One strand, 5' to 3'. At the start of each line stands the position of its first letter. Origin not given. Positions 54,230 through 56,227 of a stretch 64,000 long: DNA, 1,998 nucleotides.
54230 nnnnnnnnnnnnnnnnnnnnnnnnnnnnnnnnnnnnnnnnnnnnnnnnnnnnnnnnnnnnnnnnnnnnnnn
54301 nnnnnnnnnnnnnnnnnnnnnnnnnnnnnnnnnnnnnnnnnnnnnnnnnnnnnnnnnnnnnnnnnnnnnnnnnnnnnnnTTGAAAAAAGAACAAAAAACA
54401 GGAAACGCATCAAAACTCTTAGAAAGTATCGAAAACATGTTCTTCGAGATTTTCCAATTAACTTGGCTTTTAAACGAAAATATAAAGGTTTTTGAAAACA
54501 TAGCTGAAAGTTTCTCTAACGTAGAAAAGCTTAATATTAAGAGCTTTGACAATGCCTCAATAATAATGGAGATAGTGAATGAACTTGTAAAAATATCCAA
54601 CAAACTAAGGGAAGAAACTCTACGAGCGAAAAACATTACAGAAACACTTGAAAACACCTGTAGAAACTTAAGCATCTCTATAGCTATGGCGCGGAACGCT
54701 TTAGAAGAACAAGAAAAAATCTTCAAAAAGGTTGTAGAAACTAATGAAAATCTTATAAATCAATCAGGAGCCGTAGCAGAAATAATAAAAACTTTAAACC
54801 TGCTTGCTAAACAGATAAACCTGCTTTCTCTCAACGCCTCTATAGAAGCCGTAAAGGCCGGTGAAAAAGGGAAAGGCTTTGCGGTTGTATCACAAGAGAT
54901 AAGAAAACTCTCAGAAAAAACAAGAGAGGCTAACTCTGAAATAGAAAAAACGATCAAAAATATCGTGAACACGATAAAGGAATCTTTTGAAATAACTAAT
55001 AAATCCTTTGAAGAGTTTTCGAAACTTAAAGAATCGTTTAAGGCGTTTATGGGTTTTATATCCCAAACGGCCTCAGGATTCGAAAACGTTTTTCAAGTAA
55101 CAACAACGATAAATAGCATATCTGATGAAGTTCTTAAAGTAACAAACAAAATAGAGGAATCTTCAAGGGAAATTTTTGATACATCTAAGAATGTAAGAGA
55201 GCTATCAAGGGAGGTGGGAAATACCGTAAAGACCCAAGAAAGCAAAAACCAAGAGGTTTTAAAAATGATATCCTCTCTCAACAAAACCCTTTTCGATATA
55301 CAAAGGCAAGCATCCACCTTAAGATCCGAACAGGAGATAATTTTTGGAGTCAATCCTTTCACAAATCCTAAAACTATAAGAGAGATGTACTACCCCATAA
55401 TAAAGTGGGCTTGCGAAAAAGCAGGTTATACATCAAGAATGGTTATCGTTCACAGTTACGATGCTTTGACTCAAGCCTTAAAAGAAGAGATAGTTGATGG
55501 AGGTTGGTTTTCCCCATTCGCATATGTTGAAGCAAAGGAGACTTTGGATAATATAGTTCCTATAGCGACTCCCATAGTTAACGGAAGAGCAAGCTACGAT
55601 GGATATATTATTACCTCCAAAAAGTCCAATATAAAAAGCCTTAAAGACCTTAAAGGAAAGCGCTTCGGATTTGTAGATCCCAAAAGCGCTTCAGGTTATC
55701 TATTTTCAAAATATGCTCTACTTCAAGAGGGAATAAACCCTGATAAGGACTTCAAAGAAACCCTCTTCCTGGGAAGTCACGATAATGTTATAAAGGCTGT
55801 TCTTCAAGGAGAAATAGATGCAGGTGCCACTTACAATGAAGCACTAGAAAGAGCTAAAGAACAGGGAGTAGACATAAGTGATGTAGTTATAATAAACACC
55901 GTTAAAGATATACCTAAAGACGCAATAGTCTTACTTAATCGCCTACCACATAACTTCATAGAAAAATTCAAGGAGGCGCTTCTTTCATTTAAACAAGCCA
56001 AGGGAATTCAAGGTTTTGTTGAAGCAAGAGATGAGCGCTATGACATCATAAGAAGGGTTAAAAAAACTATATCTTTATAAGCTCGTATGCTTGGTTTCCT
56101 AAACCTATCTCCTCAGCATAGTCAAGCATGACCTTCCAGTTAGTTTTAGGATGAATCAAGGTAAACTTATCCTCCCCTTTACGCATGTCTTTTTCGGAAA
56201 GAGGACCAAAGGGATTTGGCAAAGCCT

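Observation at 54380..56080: Cytoplasmic chemoreceptor-like protein with an MCP signalling domain at the N-terminus and a PhnD-type phosphonate/phosphite-binding-protein domain at the C-terminus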

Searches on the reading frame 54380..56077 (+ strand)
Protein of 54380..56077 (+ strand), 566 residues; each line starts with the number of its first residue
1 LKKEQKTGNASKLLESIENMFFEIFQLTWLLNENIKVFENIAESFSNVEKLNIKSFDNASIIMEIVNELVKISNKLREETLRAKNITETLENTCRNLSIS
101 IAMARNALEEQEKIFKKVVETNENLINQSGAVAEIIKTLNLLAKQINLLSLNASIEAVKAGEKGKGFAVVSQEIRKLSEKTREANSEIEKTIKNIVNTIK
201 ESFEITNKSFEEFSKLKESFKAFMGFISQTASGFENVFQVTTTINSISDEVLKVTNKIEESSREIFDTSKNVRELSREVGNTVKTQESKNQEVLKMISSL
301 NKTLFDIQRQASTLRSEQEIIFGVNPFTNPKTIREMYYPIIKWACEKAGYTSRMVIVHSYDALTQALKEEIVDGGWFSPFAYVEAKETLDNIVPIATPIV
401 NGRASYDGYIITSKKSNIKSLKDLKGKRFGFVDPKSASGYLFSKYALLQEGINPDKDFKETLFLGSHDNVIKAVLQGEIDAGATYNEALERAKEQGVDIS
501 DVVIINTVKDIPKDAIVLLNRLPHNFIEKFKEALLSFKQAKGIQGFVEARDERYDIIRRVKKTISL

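Call 3: search_protein_families(library=pfam, proteins=[window:54380-56077:+], max_evalue=1)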
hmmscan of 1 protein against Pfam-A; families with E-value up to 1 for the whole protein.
window:54380-56077:+ (566 aa): 19 families
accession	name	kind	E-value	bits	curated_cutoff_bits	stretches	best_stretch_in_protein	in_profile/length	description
PF12974.12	Phosphonate-bd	-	7.6e-62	209.3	27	1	322-554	1-242/242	ABC transporter, phosphonate, periplasmic substrate-binding protein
PF00015.26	MCPsignal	-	8.5e-26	91.3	34.6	1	104-273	7-166/172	Methyl-accepting chemotaxis protein (MCP) signalling domain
PF09084.16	NMT1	-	1.2e-08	35.6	20.5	1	410-502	77-166/216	NMT1/THI5 like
PF12727.12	PBP_like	-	2e-05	24.3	27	1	398-491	62-157/193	PBP superfamily domain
PF04069.17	OpuAC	-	0.0002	21.5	21.2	1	319-427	2-111/257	Substrate binding domain of ABC-type glycine betaine transport system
PF13531.11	SBP_bac_11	-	0.00078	19.7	25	1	411-498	84-176/227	Bacterial extracellular solute-binding protein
PF07889.17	DUF1664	-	0.0087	16.5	34.6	1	167-225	43-101/124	Protein of unknown function (DUF1664)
PF08647.16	BRE1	-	0.023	15.2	27.9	1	242-302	24-83/95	BRE1 E3 ubiquitin ligase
PF14966.11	DNA_repr_REX1B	-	0.029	15.4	24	1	212-272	16-76/94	DNA repair REX1-B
PF07926.17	TPR_MLP1_2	-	0.074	13.5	36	0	68-121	54-107/129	TPR/MLP1/MLP2-like protein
PF17675.6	APG6_N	-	0.08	13.8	45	1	208-315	16-119/132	Apg6 coiled-coil region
PF16868.10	NMT1_3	-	0.087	12.9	27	1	410-484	95-166/289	NMT1-like family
PF16331.10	TolA_bind_tri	-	0.092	13.3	30.1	0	237-290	20-73/76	TolA binding protein trimerisation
PF18517.6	LZ3wCH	-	0.14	12.6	26.1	1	171-213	3-45/55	Leucine zipper with capping helix domain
PF10704.14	DUF2508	-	0.21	12.3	22.5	1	97-129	18-50/71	Protein of unknown function (DUF2508)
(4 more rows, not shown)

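Call 4: search_protein_families(library=ncbifam, proteins=[window:54380-56077:+], max_evalue=1)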
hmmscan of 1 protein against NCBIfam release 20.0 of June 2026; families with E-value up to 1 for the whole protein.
window:54380-56077:+ (566 aa): 25 families
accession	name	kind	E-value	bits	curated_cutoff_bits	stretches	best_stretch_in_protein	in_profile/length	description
TIGR01098.1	3A0109s03R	subfamily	1.1e-50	172.5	112.05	1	309-537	21-253/253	phosphate/phosphite/phosphonate ABC transporter substrate-binding protein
TIGR03431.1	PhnD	equivalog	2.3e-43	148.7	261.1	1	310-563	19-285/288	phosphonate ABC transporter substrate-binding protein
TIGR04553.1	ABC_peri_selen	hypoth_equivalog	5.7e-26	91.5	250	1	326-565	8-263/266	putative selenate ABC transporter substrate-binding protein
NF050802.1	AspChtxCcaA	equivalog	9.7e-18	63.9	1300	1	76-257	516-697/700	aspartate chemotaxis receptor CcaA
NF058645.1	MCPCtpMPsAe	equivalog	8.3e-17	61.1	900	1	122-288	378-544/558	methyl-accepting chemotaxis protein CtpM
NF041847.1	transduc_aer2_vibrio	equivalog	8.3e-17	60.7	1200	1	92-279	555-742/804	aerotaxis transducer Aer2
NF047851.1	MCPCitTducer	equivalog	7.2e-16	58.4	900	1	78-212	303-440/553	methyl-accepting chemotaxis citrate transducer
NF011615.0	PRK15041.1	equivalog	1.2e-15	57.3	947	1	87-205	313-434/554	methyl-accepting chemotaxis protein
NF011622.0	PRK15048.1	equivalog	1.3e-15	57.6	900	1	87-201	311-428/553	methyl-accepting chemotaxis protein II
NF007309.0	PRK09793.1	equivalog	1.2e-14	54.3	903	1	103-233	325-458/533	methyl-accepting chemotaxis protein IV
NF040750.1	tetrathio_HK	equivalog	2.8e-09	36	750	1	409-481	100-172/555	tetrathionate respiration histidine kinase TtrS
TIGR01728.1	SsuA_fam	subfamily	9.6e-09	34.9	163.5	1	355-496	35-168/290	aliphatic sulfonate ABC transporter substrate-binding protein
TIGR02122.1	TRAP_TAXI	subfamily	6.6e-08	31.8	84.35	1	408-484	121-196/320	TAXI family TRAP transporter solute-binding subunit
TIGR02168.1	SMC_prok_B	equivalog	0.00024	19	567.35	1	74-318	703-951/1181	chromosome segregation protein SMC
NF038350.1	taxis_HmpF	equivalog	0.00075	18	200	1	167-321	143-297/553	pilus motility taxis protein HmpF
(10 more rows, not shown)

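Call 9: find_homologous_proteins(query=window:54380-56077:+, max_evalue=0.00001)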
Query window:54380-56077:+ (566 aa): 4080 proteins with E <= 0.00001 among 8000 candidates; the best 120 are listed.
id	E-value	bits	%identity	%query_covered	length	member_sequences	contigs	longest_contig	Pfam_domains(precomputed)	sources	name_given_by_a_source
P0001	0.0e+0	1195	100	100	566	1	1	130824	PF00015.27,PF12727.13,PF09084.17,PF12974.13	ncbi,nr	ncbi:MAG: phosphate/phosphite/phosphonate ABC transporter substrate-binding protein [Synergistetes b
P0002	0.0e+0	1064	88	99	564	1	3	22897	PF00015.27,PF09084.17,PF12974.13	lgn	-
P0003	0.0e+0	1063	88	99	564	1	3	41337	PF00015.27,PF09084.17,PF12974.13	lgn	-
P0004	0.0e+0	1060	88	99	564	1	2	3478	PF00015.27,PF09084.17,PF12974.13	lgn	-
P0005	0.0e+0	1019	84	100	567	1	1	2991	PF00015.27,PF09084.17,PF12974.13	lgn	-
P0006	0.0e+0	1018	84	99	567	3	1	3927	PF00015.27,PF12727.13,PF09084.17,PF12974.13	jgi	-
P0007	8.8e-279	943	75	99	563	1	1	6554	PF00015.27,PF09084.17,PF12974.13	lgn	-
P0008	9.0e-274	927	76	100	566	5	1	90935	PF00015.27,PF09084.17,PF12974.13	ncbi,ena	-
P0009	4.5e-259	878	85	85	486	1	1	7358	PF00015.27,PF12974.13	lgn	-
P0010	6.1e-118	413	40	96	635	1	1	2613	PF00015.27,PF13531.12,PF09084.17,PF12974.13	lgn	-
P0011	7.1e-117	409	40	98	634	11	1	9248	PF00015.27,PF26039.2,PF04108.18,PF12974.13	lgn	-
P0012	7.1e-117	409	40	98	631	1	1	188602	PF00015.27,PF09084.17,PF12974.13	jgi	-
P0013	7.3e-117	409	40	98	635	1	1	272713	PF00015.27,PF09084.17,PF12974.13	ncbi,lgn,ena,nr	ncbi:MAG TPA: phosphate/phosphite/phosphonate ABC transporter substrate-binding protein [Clostridia 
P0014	6.3e-116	406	40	98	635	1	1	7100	PF00015.27,PF09084.17,PF12974.13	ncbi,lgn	-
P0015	9.8e-116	406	39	97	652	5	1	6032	PF00015.27,PF13531.12,PF12727.13,PF09084.17,PF12974.13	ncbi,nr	ncbi:MAG: phosphate/phosphite/phosphonate ABC transporter substrate-binding protein [Thermoanaerobac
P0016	1.9e-115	405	39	97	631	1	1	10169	PF00015.27,PF09084.17,PF12974.13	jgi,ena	-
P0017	3.6e-115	404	38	97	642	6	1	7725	PF00015.27,PF13531.12,PF09084.17,PF12974.13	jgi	-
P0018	6.9e-115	403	39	97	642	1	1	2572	PF00015.27,PF13531.12,PF04069.18,PF09084.17,PF12974.13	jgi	-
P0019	2.4e-114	401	39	98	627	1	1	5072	PF00015.27,PF12974.13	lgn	-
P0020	3.2e-114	401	40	97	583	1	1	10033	PF00015.27,PF04069.18,PF09084.17,PF12974.13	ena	-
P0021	5.7e-114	400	39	97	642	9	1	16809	PF00015.27,PF13531.12,PF04069.18,PF09084.17,PF12974.13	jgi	-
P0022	6.4e-114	400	40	97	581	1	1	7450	PF00015.27,PF04069.18,PF09084.17,PF12974.13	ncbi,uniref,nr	ncbi:phosphate/phosphite/phosphonate ABC transporter substrate-binding protein [Clostridium cochlear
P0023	1.1e-113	399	40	97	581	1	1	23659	PF00015.27,PF09084.17,PF12974.13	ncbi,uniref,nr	ncbi:phosphate/phosphite/phosphonate ABC transporter substrate-binding protein [Clostridium cochlear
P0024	1.3e-113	399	38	97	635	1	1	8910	PF00015.27,PF09084.17,PF12974.13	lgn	-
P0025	1.3e-113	399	40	97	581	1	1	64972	PF00015.27,PF09084.17,PF12974.13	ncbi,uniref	ncbi:phosphate/phosphite/phosphonate ABC transporter substrate-binding protein [Clostridium cochlear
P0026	1.4e-113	399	40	97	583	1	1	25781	PF00015.27,PF09084.17,PF12974.13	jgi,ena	-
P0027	2.0e-113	398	40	97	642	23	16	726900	PF00015.27,PF13531.12,PF04069.18,PF12727.13,PF09084.17,PF12974.13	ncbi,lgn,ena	-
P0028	2.2e-113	398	40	97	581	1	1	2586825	PF00015.27,PF09084.17,PF12974.13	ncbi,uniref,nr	ncbi:phosphate/phosphite/phosphonate ABC transporter substrate-binding protein [Clostridium cochlear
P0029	2.2e-113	398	40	97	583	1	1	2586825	PF00015.27,PF09084.17,PF12974.13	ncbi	-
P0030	2.3e-113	398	40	97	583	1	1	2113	PF00015.27,PF04069.18,PF09084.17,PF12974.13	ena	-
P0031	2.9e-113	398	40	97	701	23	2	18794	PF00015.27,PF04069.18,PF09084.17,PF12974.13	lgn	-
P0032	5.7e-113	397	40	97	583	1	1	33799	PF00015.27,PF09084.17,PF12974.13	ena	-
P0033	8.4e-113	396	40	97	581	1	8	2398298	PF00015.27,PF09084.17,PF12974.13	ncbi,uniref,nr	ncbi:phosphate/phosphite/phosphonate ABC transporter substrate-binding protein [Clostridium cochlear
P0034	8.5e-113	396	40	97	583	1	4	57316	PF00015.27,PF09084.17,PF12974.13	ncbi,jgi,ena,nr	ncbi:MAG: phosphate/phosphite/phosphonate ABC transporter substrate-binding protein [Clostridium coc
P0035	1.1e-112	396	40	97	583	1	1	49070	PF00015.27,PF09084.17,PF12974.13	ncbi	-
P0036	1.2e-112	395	40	97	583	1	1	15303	PF00015.27,PF09084.17,PF12974.13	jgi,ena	-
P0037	1.8e-112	395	40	97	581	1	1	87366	PF00015.27,PF09084.17,PF12974.13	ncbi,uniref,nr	ncbi:phosphate/phosphite/phosphonate ABC transporter substrate-binding protein [Clostridium cochlear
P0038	1.8e-112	395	40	97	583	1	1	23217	PF00015.27,PF09084.17,PF12974.13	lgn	-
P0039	2.3e-112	395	40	97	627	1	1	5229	PF00015.27,PF04069.18,PF09084.17,PF12974.13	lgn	-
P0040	2.4e-112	394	40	97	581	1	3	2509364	PF00015.27,PF09084.17,PF12974.13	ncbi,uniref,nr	ncbi:phosphate/phosphite/phosphonate ABC transporter substrate-binding protein [Clostridium cochlear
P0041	3.2e-112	394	39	99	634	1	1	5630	PF00015.27,PF09084.17,PF12974.13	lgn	-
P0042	3.8e-112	394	40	96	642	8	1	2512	PF00015.27,PF13531.12,PF09084.17,PF12974.13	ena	-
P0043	7.4e-112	393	39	97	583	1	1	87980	PF00015.27,PF09084.17,PF12974.13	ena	-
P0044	7.9e-112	393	40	97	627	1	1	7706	PF00015.27,PF04069.18,PF09084.17,PF12974.13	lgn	-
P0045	1.1e-111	392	39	97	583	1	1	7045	PF00015.27,PF09084.17,PF12974.13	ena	-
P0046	1.1e-111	392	40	97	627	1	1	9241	PF00015.27,PF04069.18,PF09084.17,PF12974.13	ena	-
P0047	1.4e-111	392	39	97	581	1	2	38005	PF00015.27,PF09084.17,PF12974.13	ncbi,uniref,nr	ncbi:MAG: phosphate/phosphite/phosphonate ABC transporter substrate-binding protein [Clostridium coc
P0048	1.4e-111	392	39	97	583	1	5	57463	PF00015.27,PF09084.17,PF12974.13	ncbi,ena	-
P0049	2.8e-111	391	39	99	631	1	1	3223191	PF00015.27,PF09084.17,PF12974.13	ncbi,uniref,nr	ncbi:phosphate/phosphite/phosphonate ABC transporter substrate-binding protein [Clostridium sp. JN-9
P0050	2.9e-111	391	39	99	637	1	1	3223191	PF00015.27,PF09084.17,PF12974.13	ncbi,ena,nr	ncbi:phosphate/phosphite/phosphonate ABC transporter substrate-binding protein [Clostridium sp. JN-9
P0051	3.0e-111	391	39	99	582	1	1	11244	PF00015.27,PF09084.17,PF12974.13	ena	-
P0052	3.3e-111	391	39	99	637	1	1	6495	PF00015.27,PF09084.17,PF12974.13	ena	-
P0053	3.6e-111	391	39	99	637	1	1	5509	PF00015.27,PF09084.17,PF12974.13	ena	-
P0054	3.7e-111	391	38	97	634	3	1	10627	PF00015.27,PF09084.17,PF12974.13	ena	-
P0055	6.6e-111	390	40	96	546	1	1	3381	PF00015.27,PF04069.18,PF09084.17,PF12974.13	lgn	-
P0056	7.5e-111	390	39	99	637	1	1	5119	PF00015.27,PF09084.17,PF12974.13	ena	-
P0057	2.2e-110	388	39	98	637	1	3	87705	PF00015.27,PF09084.17,PF12974.13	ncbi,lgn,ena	-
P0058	3.0e-110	388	39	99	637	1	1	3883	PF00015.27,PF09084.17,PF12974.13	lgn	-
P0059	5.5e-110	387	39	99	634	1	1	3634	PF00015.27,PF09084.17,PF12974.13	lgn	-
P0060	6.3e-110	387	40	99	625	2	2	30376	PF00015.27,PF09084.17,PF12974.13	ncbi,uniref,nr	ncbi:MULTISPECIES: phosphate/phosphite/phosphonate ABC transporter substrate-binding protein [Clostr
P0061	7.8e-110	386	39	96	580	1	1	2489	PF00015.27,PF09084.17,PF12974.13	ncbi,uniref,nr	ncbi:phosphate/phosphite/phosphonate ABC transporter substrate-binding protein [Clostridium sp. ZS2-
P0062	8.5e-110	386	39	99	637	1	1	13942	PF00015.27,PF09084.17,PF12974.13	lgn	-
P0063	1.6e-109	385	38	96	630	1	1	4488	PF00015.27,PF09084.17,PF12974.13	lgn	-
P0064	2.2e-109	385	38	97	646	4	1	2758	PF00015.27,PF13531.12,PF09084.17,PF12974.13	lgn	-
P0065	3.1e-109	384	39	99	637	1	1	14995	PF00015.27,PF09084.17,PF12974.13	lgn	-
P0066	3.2e-109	384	38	99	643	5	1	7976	PF00015.27,PF09084.17,PF12974.13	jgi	jgi:phosphate/phosphite/phosphonate ABC transporter binding protein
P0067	4.0e-109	384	38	99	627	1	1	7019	PF00015.27,PF09084.17,PF12974.13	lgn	-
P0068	5.8e-109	383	40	96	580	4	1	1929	PF00015.27,PF12974.13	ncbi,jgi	jgi:phosphate/phosphite/phosphonate ABC transporter binding protein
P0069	6.8e-109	383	39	96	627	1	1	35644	PF00015.27,PF09084.17,PF12974.13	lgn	-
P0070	6.9e-109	383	38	99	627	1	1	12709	PF00015.27,PF09084.17,PF12974.13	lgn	-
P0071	7.5e-109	383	38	99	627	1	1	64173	PF00015.27,PF09084.17,PF12974.13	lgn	-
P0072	1.2e-108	382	39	97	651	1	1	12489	PF00015.27,PF04069.18,PF09084.17,PF12974.13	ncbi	-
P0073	1.2e-108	382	38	99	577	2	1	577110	PF00015.27,PF13531.12,PF09084.17,PF12974.13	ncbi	ncbi:MAG: phosphate/phosphite/phosphonate ABC transporter substrate-binding protein [Clostridiaceae 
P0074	3.5e-108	381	38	99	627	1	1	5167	PF00015.27,PF09084.17,PF12974.13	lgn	-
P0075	3.5e-108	381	38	99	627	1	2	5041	PF00015.27,PF09084.17,PF12974.13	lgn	-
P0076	6.0e-108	380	38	99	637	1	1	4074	PF00015.27,PF09084.17,PF12974.13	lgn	-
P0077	6.8e-108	380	38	99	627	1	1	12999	PF00015.27,PF09084.17,PF12974.13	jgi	jgi:phosphate/phosphite/phosphonate ABC transporter binding protein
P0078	8.7e-108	379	38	97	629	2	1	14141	PF00015.27,PF09084.17,PF12974.13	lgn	-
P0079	9.6e-108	379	41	95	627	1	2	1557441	PF00015.27,PF13531.12,PF12727.13,PF09084.17,PF12974.13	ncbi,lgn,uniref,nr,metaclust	ncbi:phosphate/phosphite/phosphonate ABC transporter substrate-binding protein [Clostridium magnum]|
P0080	1.2e-107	379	39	96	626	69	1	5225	PF00015.27,PF13531.12,PF09084.17,PF12974.13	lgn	-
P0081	1.6e-107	379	38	99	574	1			PF00015.27,PF09084.17,PF12974.13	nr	nr:phosphate/phosphite/phosphonate ABC transporter substrate-binding protein [Clostridium mobile]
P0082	1.6e-107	379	38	99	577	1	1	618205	PF00015.27,PF09084.17,PF12974.13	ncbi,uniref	ncbi:phosphate/phosphite/phosphonate ABC transporter substrate-binding protein [Clostridium mobile]|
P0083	1.7e-107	378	38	99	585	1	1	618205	PF00015.27,PF09084.17,PF12974.13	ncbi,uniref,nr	ncbi:phosphate/phosphite/phosphonate ABC transporter substrate-binding protein [Clostridium sp. MSJ-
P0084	1.9e-107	378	38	96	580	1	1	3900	PF00015.27,PF09084.17,PF12974.13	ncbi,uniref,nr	ncbi:phosphate/phosphite/phosphonate ABC transporter substrate-binding protein [Clostridium ganghwen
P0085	1.9e-107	378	38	99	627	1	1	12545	PF00015.27,PF09084.17,PF12974.13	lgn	-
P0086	2.2e-107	378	38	99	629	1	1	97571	PF00015.27,PF09084.17,PF12974.13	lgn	-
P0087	5.0e-107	377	37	97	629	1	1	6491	PF00015.27,PF09084.17,PF12974.13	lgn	-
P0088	5.5e-107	377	39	96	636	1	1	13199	PF00015.27,PF09084.17,PF12974.13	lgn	-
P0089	8.6e-107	376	39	99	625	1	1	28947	PF00015.27,PF13531.12,PF09084.17,PF12974.13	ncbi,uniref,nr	ncbi:phosphate/phosphite/phosphonate ABC transporter substrate-binding protein [Clostridium frigoris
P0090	1.3e-106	376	38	96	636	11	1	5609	PF00015.27,PF09084.17,PF12974.13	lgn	-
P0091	1.4e-106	375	40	97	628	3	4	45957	PF00015.27,PF09084.17,PF12974.13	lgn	-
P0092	1.8e-106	375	39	98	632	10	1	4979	PF00015.27,PF13531.12,PF12727.13,PF09084.17,PF12974.13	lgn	-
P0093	2.9e-106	374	41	95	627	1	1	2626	PF00015.27,PF13531.12,PF12727.13,PF09084.17,PF12974.13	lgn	-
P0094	4.0e-106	374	37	98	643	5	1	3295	PF00015.27,PF09084.17,PF12974.13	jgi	-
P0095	4.3e-106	374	39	96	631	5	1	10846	PF00015.27,PF13531.12,PF09084.17,PF12974.13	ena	-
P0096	5.3e-106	374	39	99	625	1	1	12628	PF00015.27,PF09084.17,PF12974.13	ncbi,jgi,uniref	ncbi:phosphate/phosphite/phosphonate ABC transporter substrate-binding protein [Clostridium sp.]|jgi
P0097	8.9e-106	373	39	96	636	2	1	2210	PF00015.27,PF09084.17,PF12974.13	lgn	-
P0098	9.2e-106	373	38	97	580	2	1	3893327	PF00015.27,PF09084.17,PF12974.13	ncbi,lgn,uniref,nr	ncbi:phosphate/phosphite/phosphonate ABC transporter substrate-binding protein [Clostridium sp. MB40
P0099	9.7e-106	373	40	96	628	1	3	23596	PF00015.27,PF09084.17,PF12974.13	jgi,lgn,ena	-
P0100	1.1e-105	373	38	99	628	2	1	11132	PF00015.27,PF09084.17,PF12974.13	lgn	-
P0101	2.1e-105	372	37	97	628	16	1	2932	PF00015.27,PF09084.17,PF12974.13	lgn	-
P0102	4.3e-105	371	36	98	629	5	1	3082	PF00015.27,PF09084.17,PF12974.13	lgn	-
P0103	4.3e-105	371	37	97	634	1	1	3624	PF00015.27,PF12727.13,PF09084.17,PF12974.13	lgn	-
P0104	5.0e-105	370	37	98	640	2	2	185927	PF00015.27,PF09084.17,PF12974.13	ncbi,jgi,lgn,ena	-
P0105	7.5e-105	370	38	97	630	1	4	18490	PF00015.27,PF09084.17,PF12974.13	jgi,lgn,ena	-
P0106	8.6e-105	370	40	100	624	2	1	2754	PF00015.27,PF12974.13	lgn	-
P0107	8.9e-105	370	39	97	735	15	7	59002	PF00015.27,PF09084.17,PF12974.13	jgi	jgi:phosphate/phosphite/phosphonate ABC transporter binding protein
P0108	1.3e-104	369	38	97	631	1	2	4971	PF00015.27,PF12727.13,PF09084.17,PF12974.13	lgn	-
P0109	1.4e-104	369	37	96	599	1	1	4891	PF00015.27,PF09084.17,PF12974.13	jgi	-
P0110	1.7e-104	369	38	98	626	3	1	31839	PF00015.27,PF09084.17,PF12974.13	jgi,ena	-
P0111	2.1e-104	368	40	97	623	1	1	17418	PF00015.27,PF09084.17,PF12974.13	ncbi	ncbi:MAG: phosphate/phosphite/phosphonate ABC transporter substrate-binding protein [Bacillota bacte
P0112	4.1e-104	367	39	98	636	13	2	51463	PF00015.27,PF09084.17,PF12974.13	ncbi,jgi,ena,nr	ncbi:MAG: phosphate/phosphite/phosphonate ABC transporter substrate-binding protein [Firmicutes bact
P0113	4.4e-104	367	38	97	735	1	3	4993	PF00015.27,PF09084.17,PF12974.13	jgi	jgi:phosphate/phosphite/phosphonate ABC transporter binding protein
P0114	5.0e-104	367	38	96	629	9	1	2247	PF00015.27,PF09084.17,PF12974.13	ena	-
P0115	6.1e-104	367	38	97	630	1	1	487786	PF00015.27,PF13531.12,PF09084.17,PF12974.13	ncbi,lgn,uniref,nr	ncbi:phosphate/phosphite/phosphonate ABC transporter substrate-binding protein [Clostridium lundense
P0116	7.3e-104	367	36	97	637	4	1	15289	PF00015.27,PF09084.17,PF12974.13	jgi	-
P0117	7.8e-104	366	39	97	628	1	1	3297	PF00015.27,PF09084.17,PF12974.13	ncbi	-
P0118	8.0e-104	366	38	97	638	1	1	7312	PF00015.27,PF09084.17,PF12974.13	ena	-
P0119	8.4e-104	366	38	97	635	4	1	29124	PF00015.27,PF09084.17,PF12974.13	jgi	jgi:phosphate/phosphite/phosphonate ABC transporter binding protein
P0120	9.5e-104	366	38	98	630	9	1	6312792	PF00015.27,PF13531.12,PF09084.17,PF12974.13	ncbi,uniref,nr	ncbi:phosphate/phosphite/phosphonate ABC transporter substrate-binding protein [Clostridium sp. JS66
